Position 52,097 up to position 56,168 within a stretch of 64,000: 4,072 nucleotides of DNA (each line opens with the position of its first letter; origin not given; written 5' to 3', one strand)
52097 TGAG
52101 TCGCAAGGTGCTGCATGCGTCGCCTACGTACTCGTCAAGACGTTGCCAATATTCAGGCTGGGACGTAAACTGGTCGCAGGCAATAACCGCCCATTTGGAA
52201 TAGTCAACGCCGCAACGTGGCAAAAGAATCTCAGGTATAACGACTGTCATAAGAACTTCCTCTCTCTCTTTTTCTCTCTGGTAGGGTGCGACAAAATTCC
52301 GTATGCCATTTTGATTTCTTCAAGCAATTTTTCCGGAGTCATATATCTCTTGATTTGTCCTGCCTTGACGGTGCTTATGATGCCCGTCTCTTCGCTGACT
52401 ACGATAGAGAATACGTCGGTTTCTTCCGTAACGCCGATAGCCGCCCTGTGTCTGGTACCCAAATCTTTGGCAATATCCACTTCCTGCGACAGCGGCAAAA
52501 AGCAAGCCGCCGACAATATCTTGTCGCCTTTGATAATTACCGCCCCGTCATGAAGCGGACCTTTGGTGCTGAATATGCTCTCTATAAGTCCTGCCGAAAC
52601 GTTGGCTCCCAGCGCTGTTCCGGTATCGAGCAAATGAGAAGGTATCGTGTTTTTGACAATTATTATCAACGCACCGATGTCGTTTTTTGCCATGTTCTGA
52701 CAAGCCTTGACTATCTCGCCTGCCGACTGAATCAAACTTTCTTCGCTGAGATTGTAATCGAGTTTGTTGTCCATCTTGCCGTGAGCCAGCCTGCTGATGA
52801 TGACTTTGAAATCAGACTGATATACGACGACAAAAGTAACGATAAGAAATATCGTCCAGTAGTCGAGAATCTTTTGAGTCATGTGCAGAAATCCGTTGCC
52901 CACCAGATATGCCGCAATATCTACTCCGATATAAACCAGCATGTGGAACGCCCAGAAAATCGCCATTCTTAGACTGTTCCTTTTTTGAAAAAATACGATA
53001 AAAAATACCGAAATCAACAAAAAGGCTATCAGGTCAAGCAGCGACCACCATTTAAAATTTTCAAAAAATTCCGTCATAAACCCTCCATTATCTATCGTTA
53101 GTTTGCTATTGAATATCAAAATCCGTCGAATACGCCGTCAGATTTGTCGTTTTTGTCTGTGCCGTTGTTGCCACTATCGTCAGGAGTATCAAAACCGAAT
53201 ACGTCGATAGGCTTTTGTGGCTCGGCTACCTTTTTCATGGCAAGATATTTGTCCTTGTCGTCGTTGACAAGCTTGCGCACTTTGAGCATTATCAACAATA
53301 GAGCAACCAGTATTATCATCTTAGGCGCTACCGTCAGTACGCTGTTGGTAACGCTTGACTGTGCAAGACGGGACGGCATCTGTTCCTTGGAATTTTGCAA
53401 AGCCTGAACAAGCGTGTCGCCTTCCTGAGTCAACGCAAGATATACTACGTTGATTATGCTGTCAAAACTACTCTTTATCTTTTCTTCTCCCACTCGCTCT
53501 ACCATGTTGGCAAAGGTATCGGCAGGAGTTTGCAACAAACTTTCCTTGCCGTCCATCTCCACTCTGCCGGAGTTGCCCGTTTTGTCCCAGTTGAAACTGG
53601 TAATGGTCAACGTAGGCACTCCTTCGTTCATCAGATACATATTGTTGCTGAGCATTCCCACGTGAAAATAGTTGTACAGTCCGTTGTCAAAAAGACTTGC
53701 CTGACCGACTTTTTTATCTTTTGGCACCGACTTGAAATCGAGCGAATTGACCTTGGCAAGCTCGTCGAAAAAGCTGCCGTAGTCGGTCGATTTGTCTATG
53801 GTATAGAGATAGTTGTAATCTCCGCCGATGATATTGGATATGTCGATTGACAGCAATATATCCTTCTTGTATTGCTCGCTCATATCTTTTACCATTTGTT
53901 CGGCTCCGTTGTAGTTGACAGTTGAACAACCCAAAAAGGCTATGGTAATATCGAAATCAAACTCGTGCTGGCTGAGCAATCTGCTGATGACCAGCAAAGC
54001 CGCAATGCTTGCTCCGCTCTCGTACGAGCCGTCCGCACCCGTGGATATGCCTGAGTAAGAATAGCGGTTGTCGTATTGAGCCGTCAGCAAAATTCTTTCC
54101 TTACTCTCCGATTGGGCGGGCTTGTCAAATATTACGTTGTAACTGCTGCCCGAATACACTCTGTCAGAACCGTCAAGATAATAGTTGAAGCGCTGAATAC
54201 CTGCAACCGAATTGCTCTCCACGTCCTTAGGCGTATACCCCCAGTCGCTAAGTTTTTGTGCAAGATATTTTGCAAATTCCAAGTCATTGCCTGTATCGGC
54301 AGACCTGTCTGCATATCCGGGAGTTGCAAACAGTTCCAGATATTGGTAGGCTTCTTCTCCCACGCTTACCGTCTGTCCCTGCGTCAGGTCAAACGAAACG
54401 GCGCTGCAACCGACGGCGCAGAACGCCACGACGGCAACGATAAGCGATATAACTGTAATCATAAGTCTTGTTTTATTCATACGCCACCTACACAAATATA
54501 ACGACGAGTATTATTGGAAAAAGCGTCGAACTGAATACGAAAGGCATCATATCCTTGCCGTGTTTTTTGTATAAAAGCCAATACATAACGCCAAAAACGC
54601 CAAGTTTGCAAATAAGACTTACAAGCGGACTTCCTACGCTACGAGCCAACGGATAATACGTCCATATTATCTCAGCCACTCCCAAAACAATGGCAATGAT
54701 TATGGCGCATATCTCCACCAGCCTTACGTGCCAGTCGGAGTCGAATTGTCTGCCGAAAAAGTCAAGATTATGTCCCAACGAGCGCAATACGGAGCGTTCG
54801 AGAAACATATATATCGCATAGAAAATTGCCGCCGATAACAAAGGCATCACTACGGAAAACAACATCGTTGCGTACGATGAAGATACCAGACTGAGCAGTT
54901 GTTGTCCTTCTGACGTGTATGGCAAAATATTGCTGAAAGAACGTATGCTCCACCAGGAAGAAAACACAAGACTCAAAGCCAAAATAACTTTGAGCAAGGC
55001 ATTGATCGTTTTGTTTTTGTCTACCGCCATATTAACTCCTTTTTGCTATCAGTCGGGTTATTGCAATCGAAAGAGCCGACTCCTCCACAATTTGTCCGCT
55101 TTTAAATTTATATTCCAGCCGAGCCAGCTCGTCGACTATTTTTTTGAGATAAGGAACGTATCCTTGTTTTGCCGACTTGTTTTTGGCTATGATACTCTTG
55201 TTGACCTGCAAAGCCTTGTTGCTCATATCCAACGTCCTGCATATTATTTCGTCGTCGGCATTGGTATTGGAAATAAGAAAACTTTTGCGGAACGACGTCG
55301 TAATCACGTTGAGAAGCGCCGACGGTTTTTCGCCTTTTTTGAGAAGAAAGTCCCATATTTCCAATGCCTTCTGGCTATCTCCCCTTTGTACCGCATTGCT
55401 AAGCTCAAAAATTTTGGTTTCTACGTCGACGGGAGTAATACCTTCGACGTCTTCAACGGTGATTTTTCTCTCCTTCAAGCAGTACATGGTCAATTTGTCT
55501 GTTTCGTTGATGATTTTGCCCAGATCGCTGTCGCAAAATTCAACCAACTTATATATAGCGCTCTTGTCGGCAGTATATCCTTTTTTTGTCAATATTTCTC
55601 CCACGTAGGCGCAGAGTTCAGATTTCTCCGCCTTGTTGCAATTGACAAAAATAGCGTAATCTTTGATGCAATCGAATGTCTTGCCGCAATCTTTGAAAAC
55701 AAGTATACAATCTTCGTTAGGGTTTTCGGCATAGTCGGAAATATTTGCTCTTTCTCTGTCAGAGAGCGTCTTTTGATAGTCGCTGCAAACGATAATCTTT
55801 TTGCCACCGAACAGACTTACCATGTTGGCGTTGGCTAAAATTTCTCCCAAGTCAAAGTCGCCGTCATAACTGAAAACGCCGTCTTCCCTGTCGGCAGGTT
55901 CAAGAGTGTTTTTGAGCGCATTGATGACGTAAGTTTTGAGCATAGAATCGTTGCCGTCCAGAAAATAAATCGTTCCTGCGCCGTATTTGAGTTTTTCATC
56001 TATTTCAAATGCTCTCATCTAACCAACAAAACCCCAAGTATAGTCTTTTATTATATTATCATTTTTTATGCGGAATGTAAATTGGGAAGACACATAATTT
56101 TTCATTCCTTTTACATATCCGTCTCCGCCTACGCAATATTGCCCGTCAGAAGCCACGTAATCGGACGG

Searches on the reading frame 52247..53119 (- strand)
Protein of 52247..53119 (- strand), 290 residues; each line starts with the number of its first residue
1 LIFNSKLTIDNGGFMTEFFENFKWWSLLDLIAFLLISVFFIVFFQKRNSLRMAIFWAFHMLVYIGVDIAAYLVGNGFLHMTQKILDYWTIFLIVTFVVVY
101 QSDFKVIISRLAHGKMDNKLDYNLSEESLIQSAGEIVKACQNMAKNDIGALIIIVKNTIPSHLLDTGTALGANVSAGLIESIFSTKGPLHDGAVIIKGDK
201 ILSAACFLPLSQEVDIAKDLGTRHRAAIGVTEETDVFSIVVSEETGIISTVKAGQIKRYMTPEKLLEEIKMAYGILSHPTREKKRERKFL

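Call 43: search_protein_families(library=pfam, proteins=[window:52247-53119:-], max_evalue=0.0001)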
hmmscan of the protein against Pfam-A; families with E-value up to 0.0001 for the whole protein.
window:52247-53119:- (290 aa): 1 family
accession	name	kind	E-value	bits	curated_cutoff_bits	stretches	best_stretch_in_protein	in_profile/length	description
PF02457.21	DAC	-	1e-39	135.2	27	1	138-255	2-118/119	DisA bacterial checkpoint controller nucleotide-binding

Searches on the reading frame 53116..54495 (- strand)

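Call 43: search_protein_families(library=pfam, proteins=[window:53116-54495:-], max_evalue=0.0001)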
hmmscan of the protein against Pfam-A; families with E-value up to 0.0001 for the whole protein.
window:53116-54495:- (459 aa): 1 family
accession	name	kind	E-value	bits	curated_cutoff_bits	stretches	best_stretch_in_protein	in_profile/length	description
PF04389.22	Peptidase_M28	-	1.3e-06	28.7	21.3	1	120-263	1-138/193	Peptidase family M28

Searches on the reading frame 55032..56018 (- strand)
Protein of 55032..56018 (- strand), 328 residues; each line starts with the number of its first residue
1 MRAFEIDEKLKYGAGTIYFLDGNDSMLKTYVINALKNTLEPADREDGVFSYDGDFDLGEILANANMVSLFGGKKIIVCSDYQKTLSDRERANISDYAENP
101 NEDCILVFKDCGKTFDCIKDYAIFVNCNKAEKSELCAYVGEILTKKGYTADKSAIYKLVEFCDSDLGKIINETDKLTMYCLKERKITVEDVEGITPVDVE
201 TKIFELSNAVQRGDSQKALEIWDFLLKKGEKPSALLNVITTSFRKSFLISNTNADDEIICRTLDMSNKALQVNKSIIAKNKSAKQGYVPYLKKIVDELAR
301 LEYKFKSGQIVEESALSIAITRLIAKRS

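Call 43: search_protein_families(library=pfam, proteins=[window:55032-56018:-], max_evalue=0.0001)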
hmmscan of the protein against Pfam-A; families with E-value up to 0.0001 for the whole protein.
window:55032-56018:- (328 aa): 2 families
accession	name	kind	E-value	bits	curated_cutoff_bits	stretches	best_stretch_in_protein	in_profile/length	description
PF21694.2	DNA_pol3_delta_C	-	3.1e-12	47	27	1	200-322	1-120/121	DNA polymerase III delta subunit, C-terminal domain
PF06144.19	DNA_pol3_delta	-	7.3e-07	29.7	21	1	18-109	1-99/124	DNA polymerase III, delta subunit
